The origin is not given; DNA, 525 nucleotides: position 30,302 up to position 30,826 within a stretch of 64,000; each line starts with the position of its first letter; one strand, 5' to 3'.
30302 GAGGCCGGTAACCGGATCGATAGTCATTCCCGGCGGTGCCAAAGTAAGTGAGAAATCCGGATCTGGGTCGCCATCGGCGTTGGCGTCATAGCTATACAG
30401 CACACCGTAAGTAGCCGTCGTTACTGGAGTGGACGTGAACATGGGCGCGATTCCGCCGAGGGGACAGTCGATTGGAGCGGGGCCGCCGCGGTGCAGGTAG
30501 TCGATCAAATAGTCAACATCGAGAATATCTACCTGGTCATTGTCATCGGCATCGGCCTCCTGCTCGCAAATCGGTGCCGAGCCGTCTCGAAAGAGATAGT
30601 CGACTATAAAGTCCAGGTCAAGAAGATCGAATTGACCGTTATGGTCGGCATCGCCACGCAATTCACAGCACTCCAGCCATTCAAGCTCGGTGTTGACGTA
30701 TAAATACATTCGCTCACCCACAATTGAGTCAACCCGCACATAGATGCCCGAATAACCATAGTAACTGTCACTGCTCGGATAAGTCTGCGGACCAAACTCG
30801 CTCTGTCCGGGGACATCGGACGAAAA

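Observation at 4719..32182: Six exoproteins share a dockerin-like double EF-hand module in two subtypes; the cargo is non-cellulolytic and no scaffoldin is present in the window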

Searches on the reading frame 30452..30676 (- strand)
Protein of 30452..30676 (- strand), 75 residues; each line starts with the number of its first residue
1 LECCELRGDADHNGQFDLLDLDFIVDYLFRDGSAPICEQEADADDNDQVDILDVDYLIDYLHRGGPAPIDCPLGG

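Call 10: search_protein_families(library=pfam, proteins=[window:30452-30676:-], max_evalue=10)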
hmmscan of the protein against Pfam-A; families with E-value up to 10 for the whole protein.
seq(75 aa): 1 family
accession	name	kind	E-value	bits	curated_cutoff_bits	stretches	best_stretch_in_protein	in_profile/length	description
PF00404.24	Dockerin_1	-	0.00076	20.1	22.9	1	8-61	2-56/57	Dockerin type I domain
